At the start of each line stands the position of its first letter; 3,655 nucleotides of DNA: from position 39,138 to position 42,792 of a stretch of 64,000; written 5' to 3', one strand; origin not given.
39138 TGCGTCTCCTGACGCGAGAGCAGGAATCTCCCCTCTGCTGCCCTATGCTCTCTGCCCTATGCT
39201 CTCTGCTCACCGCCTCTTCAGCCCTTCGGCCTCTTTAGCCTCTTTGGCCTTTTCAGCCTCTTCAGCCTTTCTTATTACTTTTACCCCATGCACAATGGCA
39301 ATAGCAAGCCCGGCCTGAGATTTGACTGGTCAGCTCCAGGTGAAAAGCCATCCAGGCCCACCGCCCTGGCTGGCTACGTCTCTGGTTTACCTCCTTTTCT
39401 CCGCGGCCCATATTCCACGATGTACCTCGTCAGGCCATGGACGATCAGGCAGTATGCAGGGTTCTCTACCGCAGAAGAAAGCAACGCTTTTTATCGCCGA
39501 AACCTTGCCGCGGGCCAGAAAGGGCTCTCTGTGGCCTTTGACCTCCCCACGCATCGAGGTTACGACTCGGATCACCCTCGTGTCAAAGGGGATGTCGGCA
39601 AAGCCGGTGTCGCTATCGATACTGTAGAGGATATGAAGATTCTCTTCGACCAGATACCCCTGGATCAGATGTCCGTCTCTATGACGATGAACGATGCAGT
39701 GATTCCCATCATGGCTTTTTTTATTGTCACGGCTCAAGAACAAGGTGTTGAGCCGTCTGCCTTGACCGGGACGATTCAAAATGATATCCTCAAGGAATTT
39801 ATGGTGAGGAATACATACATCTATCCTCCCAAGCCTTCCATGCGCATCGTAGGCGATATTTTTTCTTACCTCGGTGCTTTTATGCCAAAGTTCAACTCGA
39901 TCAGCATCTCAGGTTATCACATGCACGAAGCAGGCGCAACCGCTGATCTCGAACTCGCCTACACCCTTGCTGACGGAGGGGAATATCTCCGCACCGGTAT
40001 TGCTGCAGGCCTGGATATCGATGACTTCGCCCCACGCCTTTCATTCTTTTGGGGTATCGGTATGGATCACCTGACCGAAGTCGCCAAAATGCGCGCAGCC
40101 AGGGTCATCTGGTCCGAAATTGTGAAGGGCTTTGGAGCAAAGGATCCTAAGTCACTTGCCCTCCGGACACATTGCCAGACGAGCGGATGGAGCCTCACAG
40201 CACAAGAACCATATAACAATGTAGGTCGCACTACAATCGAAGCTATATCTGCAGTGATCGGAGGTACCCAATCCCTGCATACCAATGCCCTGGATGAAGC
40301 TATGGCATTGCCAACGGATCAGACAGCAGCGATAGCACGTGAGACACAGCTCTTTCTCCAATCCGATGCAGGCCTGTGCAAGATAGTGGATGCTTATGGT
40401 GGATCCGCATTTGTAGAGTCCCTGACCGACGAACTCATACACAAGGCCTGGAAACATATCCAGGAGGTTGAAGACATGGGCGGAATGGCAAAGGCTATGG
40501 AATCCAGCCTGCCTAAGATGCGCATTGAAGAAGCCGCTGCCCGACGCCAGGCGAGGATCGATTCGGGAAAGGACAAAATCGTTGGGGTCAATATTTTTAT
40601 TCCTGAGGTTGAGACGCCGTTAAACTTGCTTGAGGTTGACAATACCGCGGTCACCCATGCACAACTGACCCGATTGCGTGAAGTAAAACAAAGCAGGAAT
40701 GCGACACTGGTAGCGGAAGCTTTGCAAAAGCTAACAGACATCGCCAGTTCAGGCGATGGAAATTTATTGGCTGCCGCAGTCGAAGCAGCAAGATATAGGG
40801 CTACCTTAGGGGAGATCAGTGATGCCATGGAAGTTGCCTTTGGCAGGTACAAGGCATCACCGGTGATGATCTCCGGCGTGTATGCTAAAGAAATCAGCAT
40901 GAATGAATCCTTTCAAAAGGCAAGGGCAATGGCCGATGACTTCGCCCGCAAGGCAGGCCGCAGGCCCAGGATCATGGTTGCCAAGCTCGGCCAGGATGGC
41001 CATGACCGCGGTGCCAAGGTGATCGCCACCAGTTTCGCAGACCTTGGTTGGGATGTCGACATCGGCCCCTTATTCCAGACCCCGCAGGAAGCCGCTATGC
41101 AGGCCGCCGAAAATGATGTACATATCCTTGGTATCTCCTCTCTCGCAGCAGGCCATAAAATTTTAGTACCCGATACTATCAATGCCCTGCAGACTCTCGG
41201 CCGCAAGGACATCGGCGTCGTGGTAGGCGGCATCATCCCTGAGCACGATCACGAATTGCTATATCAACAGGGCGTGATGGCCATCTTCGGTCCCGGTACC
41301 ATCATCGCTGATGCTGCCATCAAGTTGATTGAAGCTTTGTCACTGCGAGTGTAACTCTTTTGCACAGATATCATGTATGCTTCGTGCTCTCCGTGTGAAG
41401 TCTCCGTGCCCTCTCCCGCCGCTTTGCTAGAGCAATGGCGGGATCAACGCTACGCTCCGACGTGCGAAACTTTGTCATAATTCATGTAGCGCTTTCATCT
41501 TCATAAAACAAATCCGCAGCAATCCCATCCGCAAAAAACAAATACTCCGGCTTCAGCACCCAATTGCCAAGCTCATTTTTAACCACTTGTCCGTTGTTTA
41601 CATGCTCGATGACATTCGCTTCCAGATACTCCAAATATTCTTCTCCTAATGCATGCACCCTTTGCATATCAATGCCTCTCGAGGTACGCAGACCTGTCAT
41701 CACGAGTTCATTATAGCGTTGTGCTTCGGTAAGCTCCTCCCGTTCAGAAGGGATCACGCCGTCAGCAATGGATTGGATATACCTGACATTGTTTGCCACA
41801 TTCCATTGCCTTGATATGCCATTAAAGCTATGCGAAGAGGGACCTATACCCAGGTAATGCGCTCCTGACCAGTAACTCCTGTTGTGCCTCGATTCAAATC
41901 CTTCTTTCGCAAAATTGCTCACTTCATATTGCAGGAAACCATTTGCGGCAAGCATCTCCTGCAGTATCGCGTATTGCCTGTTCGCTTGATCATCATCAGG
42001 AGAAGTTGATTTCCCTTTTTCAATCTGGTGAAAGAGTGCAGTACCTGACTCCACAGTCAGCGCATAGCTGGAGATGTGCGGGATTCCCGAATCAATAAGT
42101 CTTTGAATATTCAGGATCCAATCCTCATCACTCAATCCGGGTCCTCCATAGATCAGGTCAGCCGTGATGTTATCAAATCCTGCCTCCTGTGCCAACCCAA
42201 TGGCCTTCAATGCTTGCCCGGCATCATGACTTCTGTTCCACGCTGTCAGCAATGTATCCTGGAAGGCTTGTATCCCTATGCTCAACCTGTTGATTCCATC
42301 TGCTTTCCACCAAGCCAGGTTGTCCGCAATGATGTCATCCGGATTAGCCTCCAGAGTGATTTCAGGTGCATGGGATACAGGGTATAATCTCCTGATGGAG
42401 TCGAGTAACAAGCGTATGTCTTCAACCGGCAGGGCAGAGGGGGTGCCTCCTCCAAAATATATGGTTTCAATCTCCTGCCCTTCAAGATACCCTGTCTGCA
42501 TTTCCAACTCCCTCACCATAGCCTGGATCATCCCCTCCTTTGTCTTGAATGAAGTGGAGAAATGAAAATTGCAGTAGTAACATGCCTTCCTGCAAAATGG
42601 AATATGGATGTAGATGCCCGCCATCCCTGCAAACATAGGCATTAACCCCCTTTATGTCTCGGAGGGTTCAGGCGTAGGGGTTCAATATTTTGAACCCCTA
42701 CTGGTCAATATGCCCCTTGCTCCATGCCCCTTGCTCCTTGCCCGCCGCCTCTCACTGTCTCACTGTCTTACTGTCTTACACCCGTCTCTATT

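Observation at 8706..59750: A mosaic of short tandem repeats (7-, 8-, 9-, 15-, 16-mers) fills at least eleven intergenic regions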

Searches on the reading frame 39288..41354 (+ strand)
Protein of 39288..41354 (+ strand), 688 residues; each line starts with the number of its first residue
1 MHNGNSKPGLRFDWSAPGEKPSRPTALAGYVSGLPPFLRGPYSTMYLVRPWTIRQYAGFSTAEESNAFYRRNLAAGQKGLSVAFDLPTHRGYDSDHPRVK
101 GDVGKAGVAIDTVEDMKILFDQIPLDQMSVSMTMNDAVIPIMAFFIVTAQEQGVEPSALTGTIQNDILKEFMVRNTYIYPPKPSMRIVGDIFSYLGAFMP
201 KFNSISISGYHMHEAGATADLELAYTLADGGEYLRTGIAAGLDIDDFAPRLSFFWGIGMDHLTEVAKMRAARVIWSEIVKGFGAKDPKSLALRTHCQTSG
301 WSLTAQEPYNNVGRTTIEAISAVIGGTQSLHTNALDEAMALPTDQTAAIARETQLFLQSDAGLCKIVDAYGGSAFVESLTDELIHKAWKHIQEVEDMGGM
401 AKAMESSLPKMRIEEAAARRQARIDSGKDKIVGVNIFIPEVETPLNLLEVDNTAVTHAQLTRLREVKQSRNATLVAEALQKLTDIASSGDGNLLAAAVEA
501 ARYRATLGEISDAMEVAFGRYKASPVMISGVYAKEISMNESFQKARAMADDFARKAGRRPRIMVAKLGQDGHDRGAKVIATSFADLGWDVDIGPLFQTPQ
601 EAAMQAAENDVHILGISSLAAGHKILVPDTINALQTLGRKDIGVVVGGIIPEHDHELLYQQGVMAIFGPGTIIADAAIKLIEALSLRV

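Call 17: search_protein_families(library=ncbifam, proteins=[window:39288-41354:+])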
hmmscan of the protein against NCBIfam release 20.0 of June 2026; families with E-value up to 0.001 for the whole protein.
window:39288-41354:+ (688 aa): 6 families
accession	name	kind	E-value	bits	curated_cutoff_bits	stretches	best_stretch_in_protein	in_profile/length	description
NF006944.0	PRK09426.1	equivalog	0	1197.1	876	1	28-685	58-715/721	methylmalonyl-CoA mutase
TIGR00641.1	acid_CoA_mut_N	subfamily_domain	2.8e-247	821.2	303.8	1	29-524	29-525/528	methylmalonyl-CoA mutase N-terminal domain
NF045497.1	IsobCoAmut_IcmF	equivalog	1.8e-87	294.2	1500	1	53-522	576-1073/1076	fused isobutyryl-CoA mutase/GTPase IcmF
TIGR00642.1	mmCoA_mut_beta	equivalog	1.5e-65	221.6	617.25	1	103-440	121-452/620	methylmalonyl-CoA mutase small subunit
TIGR00640.1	acid_CoA_mut_C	subfamily_domain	2.7e-54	182.7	57.45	1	558-684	1-127/132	methylmalonyl-CoA mutase C-terminal domain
NF002612.0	PRK02261.1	equivalog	0.0005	19.6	110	0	561-655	5-101/148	methylaspartate mutase subunit S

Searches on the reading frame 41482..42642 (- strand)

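Call 17: search_protein_families(library=ncbifam, proteins=[window:41482-42642:-])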
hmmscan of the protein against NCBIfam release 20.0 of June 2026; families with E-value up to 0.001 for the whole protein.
window:41482-42642:- (386 aa): 20 families
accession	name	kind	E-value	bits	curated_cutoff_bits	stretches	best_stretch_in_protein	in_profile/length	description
TIGR00539.1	hemN_rel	equivalog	2e-80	270.6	205.4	1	10-338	3-329/361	radical SAM family heme chaperone HemW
NF005133.0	PRK06582.1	equivalog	6e-63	213.2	597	1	8-355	12-366/390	coproporphyrinogen III oxidase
TIGR04107.1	rSAM_HutW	equivalog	2.5e-51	174.9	400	1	10-340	42-377/419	heme anaerobic degradation radical SAM methyltransferase ChuW/HutW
NF004567.0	PRK05904.1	equivalog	4.6e-50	170.8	355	1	10-339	9-322/353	coproporphyrinogen III oxidase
NF006067.1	PRK08208.1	equivalog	7.8e-43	147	380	1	9-306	37-334/427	STM4012 family radical SAM protein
TIGR03994.1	rSAM_HemZ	equivalog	5e-41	141.2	321.4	1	9-239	86-318/401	coproporphyrinogen dehydrogenase HemZ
TIGR00538.1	hemN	equivalog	3.8e-33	115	324.95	1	10-194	52-239/454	oxygen-independent coproporphyrinogen III oxidase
NF006385.0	PRK08629.1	equivalog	4.5e-30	104.8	355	1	10-301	55-336/439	coproporphyrinogen III oxidase family protein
NF006064.0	PRK08207.2-2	equivalog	1.3e-28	100.2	504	1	9-239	146-378/465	coproporphyrinogen III oxidase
NF006061.0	PRK08207.1-4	equivalog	4.3e-27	95.1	702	1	9-174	175-347/501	coproporphyrinogen III oxidase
NF006060.0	PRK08207.1-3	equivalog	6e-27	94.5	653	1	9-225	151-375/477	coproporphyrinogen III oxidase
NF006065.0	PRK08207.2-4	equivalog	5e-23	81.8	922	1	8-240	169-409/484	coproporphyrinogen III oxidase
NF006063.0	PRK08207.2-1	equivalog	1.8e-21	76.4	1074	1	9-198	194-384/518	coproporphyrinogen III oxidase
NF006059.0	PRK08207.1-1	equivalog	1.4e-20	73.5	1012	1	9-170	173-341/496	coproporphyrinogen III oxidase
NF006066.0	PRK08207.2-5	equivalog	4.7e-19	68.4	1117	1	9-202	192-391/518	coproporphyrinogen III oxidase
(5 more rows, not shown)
